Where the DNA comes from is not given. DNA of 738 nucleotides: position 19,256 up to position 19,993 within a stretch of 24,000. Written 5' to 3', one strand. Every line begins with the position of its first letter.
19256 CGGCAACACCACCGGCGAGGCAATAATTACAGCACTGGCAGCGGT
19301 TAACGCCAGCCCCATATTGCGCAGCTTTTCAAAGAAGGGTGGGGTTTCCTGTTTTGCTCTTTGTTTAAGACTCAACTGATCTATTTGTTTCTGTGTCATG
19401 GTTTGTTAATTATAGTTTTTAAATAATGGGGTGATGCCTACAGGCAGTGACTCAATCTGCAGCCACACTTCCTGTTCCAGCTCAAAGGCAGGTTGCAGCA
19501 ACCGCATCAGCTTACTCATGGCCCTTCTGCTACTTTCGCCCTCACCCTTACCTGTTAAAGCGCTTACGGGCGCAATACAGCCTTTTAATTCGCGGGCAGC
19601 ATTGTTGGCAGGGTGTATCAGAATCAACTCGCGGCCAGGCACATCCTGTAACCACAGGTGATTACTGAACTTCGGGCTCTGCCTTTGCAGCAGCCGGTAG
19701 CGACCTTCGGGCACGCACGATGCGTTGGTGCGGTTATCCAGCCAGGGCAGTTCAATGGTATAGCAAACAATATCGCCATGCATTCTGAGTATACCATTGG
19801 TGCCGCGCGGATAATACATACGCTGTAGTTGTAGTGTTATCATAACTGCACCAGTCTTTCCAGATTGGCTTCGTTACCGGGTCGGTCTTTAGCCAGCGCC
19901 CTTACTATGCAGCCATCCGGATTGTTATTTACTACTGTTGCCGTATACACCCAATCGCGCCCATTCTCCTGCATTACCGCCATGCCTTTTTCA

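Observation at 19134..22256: AraC and receiver-less LytTR regulators, a phased-repeat gap and a three-gene DUF5675-type operon: candidate gated cell-envelope/lysis module outside any prophage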

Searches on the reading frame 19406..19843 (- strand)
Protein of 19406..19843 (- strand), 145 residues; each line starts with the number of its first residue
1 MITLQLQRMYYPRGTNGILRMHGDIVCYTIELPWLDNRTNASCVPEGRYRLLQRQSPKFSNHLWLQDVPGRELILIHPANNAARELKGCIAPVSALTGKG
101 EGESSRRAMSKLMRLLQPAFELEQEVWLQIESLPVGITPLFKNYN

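Call 4: search_protein_families(library=pfam, proteins=[window:19406-19843:-], max_evalue=0.1)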
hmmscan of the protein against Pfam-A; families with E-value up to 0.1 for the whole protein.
window:19406-19843:- (145 aa): 2 families
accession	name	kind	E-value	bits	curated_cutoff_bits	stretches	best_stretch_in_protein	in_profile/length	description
PF18925.5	DUF5675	-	9.2e-30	103.3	26.7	1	6-117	2-113/114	Family of unknown function (DUF5675)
PF10908.13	Tlde1_dom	-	0.074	13.9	30.1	0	40-90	23-94/120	Tlde1 domain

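Call 6: search_protein_families(library=phrogs, proteins=[window:19406-19843:-], max_evalue=0.1)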
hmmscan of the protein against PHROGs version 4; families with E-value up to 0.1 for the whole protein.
window:19406-19843:- (145 aa): 1 family
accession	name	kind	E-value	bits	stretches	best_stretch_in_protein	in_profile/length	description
phrog_1501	-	unknown function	1.1e-20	75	1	4-117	4-143/159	-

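Call 27: find_homologous_proteins(query=window:19406-19843:-)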
Query window:19406-19843:- (145 aa): 815 proteins with E <= 0.001 among 823 candidates; the best 120 are listed.
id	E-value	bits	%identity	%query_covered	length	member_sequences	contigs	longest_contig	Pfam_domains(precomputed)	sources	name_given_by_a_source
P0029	8.4e-91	320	97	100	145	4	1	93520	PF18925.6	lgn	-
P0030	6.6e-81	288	86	100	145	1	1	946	PF18925.6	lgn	-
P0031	2.2e-76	273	83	100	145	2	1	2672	PF18925.6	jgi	jgi:hypothetical protein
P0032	1.1e-68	248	77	97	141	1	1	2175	PF18925.6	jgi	-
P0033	2.6e-68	247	75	99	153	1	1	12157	PF18925.6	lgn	-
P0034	2.0e-66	241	75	98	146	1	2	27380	PF18925.6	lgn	-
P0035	2.5e-63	231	71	100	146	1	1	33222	PF18925.6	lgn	-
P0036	1.3e-54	202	97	66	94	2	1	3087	PF18925.6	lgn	-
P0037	7.0e-45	171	59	90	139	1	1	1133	PF18925.6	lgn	-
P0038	8.2e-45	171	59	89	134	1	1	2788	PF18925.6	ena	-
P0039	1.3e-43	167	60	90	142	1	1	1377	PF18925.6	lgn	-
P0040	3.1e-43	165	58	96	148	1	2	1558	PF18925.6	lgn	-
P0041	3.5e-43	165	58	92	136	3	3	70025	PF18925.6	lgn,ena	-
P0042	6.7e-43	164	58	92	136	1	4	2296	PF18925.6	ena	-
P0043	1.2e-42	164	56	90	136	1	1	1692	PF18925.6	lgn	-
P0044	1.3e-42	163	57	91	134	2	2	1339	PF18925.6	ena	-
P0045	1.7e-42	163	59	90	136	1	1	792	PF18925.6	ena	-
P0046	1.8e-42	163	60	90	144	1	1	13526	PF18925.6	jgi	jgi:hypothetical protein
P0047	1.9e-42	163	55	94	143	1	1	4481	PF18925.6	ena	-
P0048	2.0e-42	163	59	92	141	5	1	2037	PF18925.6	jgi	jgi:hypothetical protein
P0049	2.1e-42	163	58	88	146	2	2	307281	PF18925.6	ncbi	-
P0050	2.3e-42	163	58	90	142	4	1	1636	PF18925.6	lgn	-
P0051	2.7e-42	162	59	90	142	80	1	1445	PF18925.6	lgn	-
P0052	3.1e-42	162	59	90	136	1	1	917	PF18925.6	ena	-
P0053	3.2e-42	162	58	90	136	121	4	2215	PF18925.6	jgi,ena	jgi:hypothetical protein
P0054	3.7e-42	162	59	92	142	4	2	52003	PF18925.6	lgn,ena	-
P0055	4.5e-42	162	59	90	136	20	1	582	PF18925.6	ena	-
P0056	4.6e-42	162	56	90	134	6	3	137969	PF18925.6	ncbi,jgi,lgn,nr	ncbi:MAG TPA: DUF5675 family protein [Flavisolibacter sp.]|jgi:hypothetical protein|nr:DUF5675 famil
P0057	5.3e-42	161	60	89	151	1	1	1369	PF18925.6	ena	-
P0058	6.4e-42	161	56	89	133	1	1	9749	PF18925.6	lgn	-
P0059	8.4e-42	161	55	92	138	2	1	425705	PF18925.6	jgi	jgi:hypothetical protein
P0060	1.4e-41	160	55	90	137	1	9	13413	PF18925.6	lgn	-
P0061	1.5e-41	160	57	96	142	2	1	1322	PF18925.6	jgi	jgi:hypothetical protein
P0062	1.5e-41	160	57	89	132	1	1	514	PF18925.6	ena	-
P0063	1.5e-41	160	60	90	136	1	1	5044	PF18925.6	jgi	jgi:hypothetical protein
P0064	1.5e-41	160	57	92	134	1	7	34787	PF18925.6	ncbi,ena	-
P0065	1.6e-41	160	56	93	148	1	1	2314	PF18925.6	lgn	-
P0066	1.6e-41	160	56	88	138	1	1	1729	PF18925.6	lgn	-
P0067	2.0e-41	160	57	92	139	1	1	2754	PF18925.6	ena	-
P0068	2.2e-41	159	57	90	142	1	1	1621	PF18925.6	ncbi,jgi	jgi:hypothetical protein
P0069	2.2e-41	159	56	90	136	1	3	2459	PF18925.6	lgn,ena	-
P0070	2.8e-41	159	56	92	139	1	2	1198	PF18925.6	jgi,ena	-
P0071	3.0e-41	159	56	90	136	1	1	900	PF18925.6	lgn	-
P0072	3.1e-41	159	54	94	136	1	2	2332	PF18925.6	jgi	jgi:hypothetical protein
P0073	3.3e-41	159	56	90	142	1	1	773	PF18925.6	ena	-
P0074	3.6e-41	159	56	90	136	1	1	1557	PF18925.6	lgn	-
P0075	3.9e-41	159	57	96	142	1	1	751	PF18925.6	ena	-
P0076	4.8e-41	158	58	90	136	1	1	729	PF18925.6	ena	-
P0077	5.5e-41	158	57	96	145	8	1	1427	PF18925.6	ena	-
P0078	5.9e-41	158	54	94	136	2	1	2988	PF18925.6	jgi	jgi:hypothetical protein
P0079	6.5e-41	158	57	92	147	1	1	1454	PF18925.6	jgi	jgi:hypothetical protein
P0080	6.7e-41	158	57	90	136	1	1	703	PF18925.6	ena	-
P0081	6.9e-41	158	56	90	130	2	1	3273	PF18925.6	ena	-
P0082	7.0e-41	158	54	94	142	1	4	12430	PF18925.6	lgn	-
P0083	7.1e-41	158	56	90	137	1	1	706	PF18925.6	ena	-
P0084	7.5e-41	158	57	89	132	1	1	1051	PF18925.6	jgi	jgi:hypothetical protein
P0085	7.6e-41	158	56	94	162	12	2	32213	PF18925.6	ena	-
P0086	7.7e-41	158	56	90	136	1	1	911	PF18925.6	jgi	jgi:hypothetical protein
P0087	7.8e-41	158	56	94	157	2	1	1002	PF18925.6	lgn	-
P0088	7.9e-41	158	54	94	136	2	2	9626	PF18925.6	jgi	jgi:hypothetical protein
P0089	9.0e-41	158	56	94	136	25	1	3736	PF18925.6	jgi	jgi:hypothetical protein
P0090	9.6e-41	157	56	90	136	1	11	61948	PF18925.6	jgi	jgi:hypothetical protein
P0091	9.7e-41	157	57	90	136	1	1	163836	PF18925.6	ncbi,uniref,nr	ncbi:DUF5675 family protein [Flavobacterium caseinilyticum]|uniref:DUF5675 domain-containing protein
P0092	9.7e-41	157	55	90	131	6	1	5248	PF18925.6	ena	-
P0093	9.8e-41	157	58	90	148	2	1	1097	PF18925.6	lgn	-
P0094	1.0e-40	157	56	92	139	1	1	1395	PF18925.6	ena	-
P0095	1.1e-40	157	57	89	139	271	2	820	PF18925.6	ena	-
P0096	1.1e-40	157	57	90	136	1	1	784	PF18925.6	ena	-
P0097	1.1e-40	157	56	90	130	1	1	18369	PF18925.6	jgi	jgi:hypothetical protein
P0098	1.1e-40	157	54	92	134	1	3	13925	PF18925.6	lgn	-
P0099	1.2e-40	157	58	90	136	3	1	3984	PF18925.6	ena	-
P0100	1.2e-40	157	56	90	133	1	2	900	PF18925.6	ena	-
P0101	1.2e-40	157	57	90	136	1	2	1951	PF18925.6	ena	-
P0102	1.3e-40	157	58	90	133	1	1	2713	PF18925.6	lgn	-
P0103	1.3e-40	157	57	90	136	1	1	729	PF18925.6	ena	-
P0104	1.3e-40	157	57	90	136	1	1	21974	PF18925.6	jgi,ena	jgi:hypothetical protein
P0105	1.5e-40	157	58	90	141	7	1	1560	PF18925.6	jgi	jgi:hypothetical protein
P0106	1.5e-40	157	54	94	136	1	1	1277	PF18925.6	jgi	jgi:hypothetical protein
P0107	1.5e-40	157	54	94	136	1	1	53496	PF18925.6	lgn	-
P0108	1.6e-40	157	56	90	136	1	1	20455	PF18925.6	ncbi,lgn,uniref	ncbi:DUF5675 family protein [Flavobacterium sp.]|uniref:DUF5675 family protein n=1 Tax=Flavobacteriu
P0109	1.6e-40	157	56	90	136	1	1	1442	PF18925.6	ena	-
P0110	1.6e-40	157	56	94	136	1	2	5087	PF18925.6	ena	-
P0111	1.7e-40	157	58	90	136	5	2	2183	PF18925.6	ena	-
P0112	1.7e-40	157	58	90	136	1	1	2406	PF18925.6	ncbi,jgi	jgi:hypothetical protein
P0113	1.8e-40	157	56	90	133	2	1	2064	PF18925.6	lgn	-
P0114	1.9e-40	156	57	92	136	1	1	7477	PF18925.6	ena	-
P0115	2.0e-40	156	55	90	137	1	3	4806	PF18925.6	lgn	-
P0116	2.0e-40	156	55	90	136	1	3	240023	PF18925.6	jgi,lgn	jgi:hypothetical protein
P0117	2.0e-40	156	55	90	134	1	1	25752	PF18925.6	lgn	-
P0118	2.1e-40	156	56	96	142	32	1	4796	PF18925.6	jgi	jgi:hypothetical protein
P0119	2.2e-40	156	60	88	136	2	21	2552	PF18925.6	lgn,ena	-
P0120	2.2e-40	156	55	92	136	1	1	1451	PF18925.6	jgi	jgi:hypothetical protein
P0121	2.2e-40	156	57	90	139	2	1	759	PF18925.6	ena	-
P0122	2.2e-40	156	56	90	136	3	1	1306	PF18925.6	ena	-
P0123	2.2e-40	156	56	90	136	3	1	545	PF18925.6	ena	-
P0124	2.2e-40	156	55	90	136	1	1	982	PF18925.6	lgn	-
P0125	2.4e-40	156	58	90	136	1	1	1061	PF18925.6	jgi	jgi:hypothetical protein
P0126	2.4e-40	156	54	89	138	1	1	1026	PF18925.6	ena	-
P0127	2.5e-40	156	57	90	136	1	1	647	PF18925.6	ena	-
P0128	2.7e-40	156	55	96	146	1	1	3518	PF18925.6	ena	-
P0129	2.8e-40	156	54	96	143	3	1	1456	PF18925.6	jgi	-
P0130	2.9e-40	156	56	96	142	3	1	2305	PF18925.6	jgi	jgi:hypothetical protein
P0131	2.9e-40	156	56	90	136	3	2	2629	PF18925.6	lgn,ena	-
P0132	3.1e-40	156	54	92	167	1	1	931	PF18925.6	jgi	jgi:hypothetical protein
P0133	3.3e-40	156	55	96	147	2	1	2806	PF18925.6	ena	-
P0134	3.3e-40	156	56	90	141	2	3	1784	PF18925.6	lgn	-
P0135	3.4e-40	156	58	90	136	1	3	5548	PF18925.6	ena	-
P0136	3.4e-40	156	58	90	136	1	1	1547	PF18925.6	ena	-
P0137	3.5e-40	156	57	89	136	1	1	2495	PF18925.6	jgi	jgi:hypothetical protein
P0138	4.2e-40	155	55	90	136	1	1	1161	PF18925.6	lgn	-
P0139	4.3e-40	155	57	94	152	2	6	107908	PF18925.6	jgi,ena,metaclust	metaclust:\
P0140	4.3e-40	155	56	90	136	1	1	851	PF18925.6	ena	-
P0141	4.3e-40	155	56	90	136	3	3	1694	PF18925.6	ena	-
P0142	4.5e-40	155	56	89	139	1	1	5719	PF18925.6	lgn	-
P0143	5.0e-40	155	56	92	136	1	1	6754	PF18925.6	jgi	jgi:hypothetical protein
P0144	5.1e-40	155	53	94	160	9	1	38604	PF18925.6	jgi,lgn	-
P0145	5.3e-40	155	56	96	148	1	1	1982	PF18925.6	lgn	-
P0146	5.3e-40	155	55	96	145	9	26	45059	PF18925.6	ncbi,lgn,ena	-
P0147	5.6e-40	155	55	94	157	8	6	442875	PF18925.6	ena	-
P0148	5.6e-40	155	56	90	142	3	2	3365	PF18925.6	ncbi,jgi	jgi:hypothetical protein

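Call 28: search_dna_similar(query=window:19406-19843:-, collection=phages, mode=protein, max_rows=25, max_evalue=0.001)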
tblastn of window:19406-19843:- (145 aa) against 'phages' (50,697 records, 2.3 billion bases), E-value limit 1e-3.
Records with a match: 156; places in all: 156; records where one place covers at least 80% of the query: 46.
Best place of each record, by identity: <60% 156.
By first word of the organism name: Vibrio 97; Cellulophaga 11; Salinibacter 10; uncultured 6; Rheinheimera 6; Alteromonas 5; Ralstonia 5; Microviridae 3; Microcystis 2; Alishewanella 2; and 8 more.
By host as written in the record: - 41; Cellulophaga sp. HaHaR_3_176 9; Vibrio breoganii 6; Rheinheimera sp. BAL341 6; Vibrio parahaemolyticus 5; Vibrio splendidus 4; Vibrio alginolyticus 4; Salinibacter ruber M31 4; and 55 more.
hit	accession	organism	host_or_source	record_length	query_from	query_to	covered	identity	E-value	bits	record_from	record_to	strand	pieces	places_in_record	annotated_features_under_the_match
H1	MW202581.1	Microviridae sp.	Manatee Spring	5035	1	145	100%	37.4%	9e-14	72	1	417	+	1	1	hypothetical protein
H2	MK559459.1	Vibrio phage vB_VcaS_HC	Vibrio campbellii 20150730018-1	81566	5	137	92%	36.4%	5e-10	62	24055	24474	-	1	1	hypothetical protein | TMhelix containing protein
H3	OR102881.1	Vibrio phage vB_VhaS-MS03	Vibrio harveyi KCTC12724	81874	5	137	92%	36.4%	4e-9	59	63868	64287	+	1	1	hypothetical protein (x2)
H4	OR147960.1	Vibrio phage vB_VhaS_R21Y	Vibrio harveyi BVH1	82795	5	137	92%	36.4%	4e-9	59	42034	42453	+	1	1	DUF5675 domain-containing protein | TMhelix containing protein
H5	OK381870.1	Vibrio phage D4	Vibrio harveyi strain VH2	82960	5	137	92%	36.4%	8e-9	58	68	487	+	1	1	hypothetical protein | TMhelix containing protein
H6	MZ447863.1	Microcystis phage Mea-Yong924-1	Microcystis sp.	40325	5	123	82%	39.5%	4e-17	82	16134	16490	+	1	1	hypothetical protein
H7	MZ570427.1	Microcystis phage Mae-Yong924-2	Microcystis sp.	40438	5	123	82%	39.5%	4e-17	82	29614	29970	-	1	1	hypothetical protein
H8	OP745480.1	Vibrio phage vB_VhaP_PG11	Vibrio hangzhouensis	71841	2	120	82%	37.9%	2e-17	83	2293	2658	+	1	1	coil containing protein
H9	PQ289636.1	Vibrio phage vB_VhaS_R30Z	Vibrio harveyi BYK0632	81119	5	133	89%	34.5%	2e-9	60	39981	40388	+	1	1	hypothetical protein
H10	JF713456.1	Vibrio phage 1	Vibrio harveyi 1114GL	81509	5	133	89%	34.5%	2e-9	60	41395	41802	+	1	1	VHS1069 protein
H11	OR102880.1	Vibrio phage vB_VhaS-MS01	Vibrio harveyi KCTC12724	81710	5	133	89%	34.5%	2e-9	60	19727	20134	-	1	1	hypothetical protein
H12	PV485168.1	Vibrio phage vB-Vv-ZX4290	Vibrio vulnificus Vv4290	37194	1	117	81%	37.7%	1e-12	69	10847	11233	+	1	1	DUF5675 family protein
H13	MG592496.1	Vibrio phage 1.122.A._10N.286.46.F8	Vibrio cyclitrophicus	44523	4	123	83%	36.0%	4e-17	82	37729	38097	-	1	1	coil containing protein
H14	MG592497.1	Vibrio phage 1.122.B._10N.286.46.F8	Vibrio cyclitrophicus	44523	4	123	83%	36.0%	4e-17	82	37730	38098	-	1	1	coil containing protein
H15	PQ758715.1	Vibrio phage vB_VibS_KarBoss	Vibrio campbellii S20TG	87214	13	122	76%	38.0%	4e-11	65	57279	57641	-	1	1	hypothetical protein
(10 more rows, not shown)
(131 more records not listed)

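Call 32: search_protein_families(library=ncbifam, proteins=[window:19406-19843:-], max_evalue=0.1)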
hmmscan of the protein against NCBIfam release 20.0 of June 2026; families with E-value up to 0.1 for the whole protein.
window:19406-19843:- (145 aa): 1 family
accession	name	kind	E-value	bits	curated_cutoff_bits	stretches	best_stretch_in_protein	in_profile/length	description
NF049966.1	QH_SP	equivalog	0.074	12.4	165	1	8-47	127-167/219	subtilisin-like serine protease QhpE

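Call 33: search_protein_families(library=padloc, proteins=[window:19406-19843:-], max_evalue=0.01)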
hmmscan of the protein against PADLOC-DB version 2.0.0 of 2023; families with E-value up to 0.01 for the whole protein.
window:19406-19843:- (145 aa): 0 families

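Call 36: search_solved_structures(query=A2, max_evalue=10, show_alignments=2)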
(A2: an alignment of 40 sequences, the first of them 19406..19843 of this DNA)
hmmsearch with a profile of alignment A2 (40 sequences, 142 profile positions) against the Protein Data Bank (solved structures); distinct sequences matched with E-value up to 10: 0.

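Call 37: find_encoding_contigs(protein=P0029, flank=6000, max_places=2)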
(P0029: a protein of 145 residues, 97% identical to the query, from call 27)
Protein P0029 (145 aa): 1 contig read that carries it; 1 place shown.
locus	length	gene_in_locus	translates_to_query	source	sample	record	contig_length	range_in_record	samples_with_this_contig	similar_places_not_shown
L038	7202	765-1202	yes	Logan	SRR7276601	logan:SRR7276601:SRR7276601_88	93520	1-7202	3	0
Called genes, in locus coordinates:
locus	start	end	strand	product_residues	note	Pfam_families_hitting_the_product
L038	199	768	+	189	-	-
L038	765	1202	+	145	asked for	PF18925:DUF5675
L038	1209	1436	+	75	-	-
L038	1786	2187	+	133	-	PF00072:Response_reg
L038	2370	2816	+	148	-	PF00072:Response_reg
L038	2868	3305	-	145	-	PF03852:Vsr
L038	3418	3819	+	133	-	-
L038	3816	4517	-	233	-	-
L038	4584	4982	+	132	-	-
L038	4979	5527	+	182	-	-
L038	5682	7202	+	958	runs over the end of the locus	PF26377:Ulvan_lyase_2nd, PF07940:Hepar_II_III_C (faint), PF26374:Ulvan_lyaseC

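Call 38: find_encoding_contigs(protein=P0091, flank=6000, max_places=2)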
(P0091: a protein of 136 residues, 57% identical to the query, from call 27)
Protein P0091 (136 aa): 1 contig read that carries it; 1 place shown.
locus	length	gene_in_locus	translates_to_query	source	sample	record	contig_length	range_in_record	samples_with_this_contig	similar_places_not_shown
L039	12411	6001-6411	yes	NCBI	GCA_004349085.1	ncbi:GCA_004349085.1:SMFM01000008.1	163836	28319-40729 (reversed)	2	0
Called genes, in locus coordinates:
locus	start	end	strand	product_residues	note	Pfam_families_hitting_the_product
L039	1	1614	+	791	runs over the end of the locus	PF00534:Glycos_transf_1, PF13524:Glyco_trans_1_2 (weak), PF13692:Glyco_trans_1_4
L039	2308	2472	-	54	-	-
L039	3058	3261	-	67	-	-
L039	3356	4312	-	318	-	PF07804:HipA_C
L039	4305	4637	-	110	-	PF13657:Couple_hipA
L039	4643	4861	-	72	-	PF13560:HTH_31 (weak), PF12844:HTH_19, PF01381:HTH_3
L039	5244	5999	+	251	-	-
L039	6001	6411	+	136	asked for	PF18925:DUF5675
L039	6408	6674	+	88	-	-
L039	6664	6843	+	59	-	-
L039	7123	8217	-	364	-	PF13588:HSDR_N_2 (faint)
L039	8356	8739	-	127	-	PF22105:DUF6943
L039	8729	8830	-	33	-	PF22105:DUF6943 (weak)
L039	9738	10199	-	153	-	-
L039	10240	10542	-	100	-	-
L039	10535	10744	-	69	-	-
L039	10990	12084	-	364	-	-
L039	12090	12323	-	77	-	-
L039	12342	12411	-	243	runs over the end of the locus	-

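Call 39: find_encoding_contigs(protein=P0056, flank=6000, max_places=2)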
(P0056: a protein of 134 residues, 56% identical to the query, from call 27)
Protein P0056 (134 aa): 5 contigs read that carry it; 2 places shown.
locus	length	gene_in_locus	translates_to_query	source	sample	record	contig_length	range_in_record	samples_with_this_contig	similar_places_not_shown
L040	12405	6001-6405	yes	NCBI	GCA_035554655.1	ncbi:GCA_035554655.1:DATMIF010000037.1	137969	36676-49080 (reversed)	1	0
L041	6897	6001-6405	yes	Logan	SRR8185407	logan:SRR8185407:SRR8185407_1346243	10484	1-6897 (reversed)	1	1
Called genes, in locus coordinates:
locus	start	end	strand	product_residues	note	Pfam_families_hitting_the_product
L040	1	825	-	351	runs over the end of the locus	PF01073:3Beta_HSD, PF01370:Epimerase, PF02719:Polysacc_synt_2, PF04321:RmlD_sub_bind, PF08659:KR (weak), PF16363:GDP_Man_Dehyd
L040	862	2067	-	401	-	PF01384:PHO4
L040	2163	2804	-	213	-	PF01865:PhoU_div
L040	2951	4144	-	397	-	-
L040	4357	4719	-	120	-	-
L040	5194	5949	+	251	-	-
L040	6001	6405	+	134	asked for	PF18925:DUF5675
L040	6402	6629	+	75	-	-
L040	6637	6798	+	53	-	-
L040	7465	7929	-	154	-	-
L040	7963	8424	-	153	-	-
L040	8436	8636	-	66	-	-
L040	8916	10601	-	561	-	PF13426:PAS_9 (faint), PF00672:HAMP, PF00989:PAS, PF00512:HisKA, PF02518:HATPase_c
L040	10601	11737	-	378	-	PF02702:KdpD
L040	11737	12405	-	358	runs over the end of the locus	PF07642:BBP2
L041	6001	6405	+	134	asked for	PF18925:DUF5675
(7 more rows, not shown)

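Call 43: search_protein_families(library=pfam, proteins=[L039:5244-5999:+, L040:5194-5949:+, L039:6408-6674:+, L039:6664-6843:+, L040:6637-6798:+], max_evalue=1)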
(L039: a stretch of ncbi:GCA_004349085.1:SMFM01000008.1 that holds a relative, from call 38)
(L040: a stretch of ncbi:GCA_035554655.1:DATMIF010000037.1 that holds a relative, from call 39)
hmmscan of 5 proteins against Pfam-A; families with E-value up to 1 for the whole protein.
L039:5244-5999:+ (251 aa): 0 families

L040:5194-5949:+ (251 aa): 0 families

L039:6408-6674:+ (88 aa): 5 families
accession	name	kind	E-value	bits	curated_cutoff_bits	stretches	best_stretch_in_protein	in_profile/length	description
PF01277.22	Oleosin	-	0.023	14.9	25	1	31-81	38-88/113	Oleosin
PF23933.1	DUF7269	-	0.032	14.7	29.1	1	21-70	8-55/162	Family of unknown function (DUF7269)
PF03458.18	Gly_transporter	-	0.032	14.5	23.5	1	17-57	2-43/78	Glycine transporter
PF06897.17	DUF1269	-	0.043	14.6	26.9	1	28-76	10-51/100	Protein of unknown function (DUF1269)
PF07787.17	TMEM43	-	0.2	11.4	23.3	1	8-60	178-231/250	Transmembrane protein 43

L039:6664-6843:+ (59 aa): 1 family
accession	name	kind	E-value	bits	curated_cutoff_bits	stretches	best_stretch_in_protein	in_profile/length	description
PF11177.13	DUF2964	-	0.098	13.3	24.2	1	13-45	20-53/62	Protein of unknown function (DUF2964)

L040:6637-6798:+ (53 aa): 1 family
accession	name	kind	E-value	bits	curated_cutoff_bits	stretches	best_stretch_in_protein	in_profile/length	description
PF20303.3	YLATT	-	0.045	14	26.7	1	3-49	12-59/107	YEATS-Like-Associating Three TM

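Call 45: search_dna_similar(query=L039:5244-5999:+, collection=phages, mode=protein, max_rows=25, max_evalue=0.01)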
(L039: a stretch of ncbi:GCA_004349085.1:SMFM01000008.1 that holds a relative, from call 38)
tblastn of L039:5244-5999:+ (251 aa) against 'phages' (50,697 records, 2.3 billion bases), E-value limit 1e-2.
No match.

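Call 47: predict_structure(alignment_id=A2)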
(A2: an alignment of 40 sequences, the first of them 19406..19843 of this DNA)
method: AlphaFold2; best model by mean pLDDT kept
length: 145 residues; sequences in the alignment: 40
mean_pLDDT: 89.2   pTM: 0.84
mean pLDDT of the five models: 89.2, 88.5, 88.2, 86.6, 85.4
residues with pLDDT >= 90: 104; 70-90: 27; 50-70: 11; < 50: 3
segments of 3 or more residues with pLDDT < 50: 143-145
pLDDT, mean of each block of 10 residues (from residue 1): 95 94 96 89 93 79 91 92 91 96 96 94 96 68 48
secondary structure, 60 per line:
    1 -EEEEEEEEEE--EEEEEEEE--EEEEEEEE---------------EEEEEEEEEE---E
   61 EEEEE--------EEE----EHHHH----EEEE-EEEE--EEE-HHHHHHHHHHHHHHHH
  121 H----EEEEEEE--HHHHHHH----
elements in order: E2-11 E14-21 E24-31 E47-56 E60-65 E74-76 H82-85 E90-93 E95-98 E101-103 H105-121 E126-132 H135-141
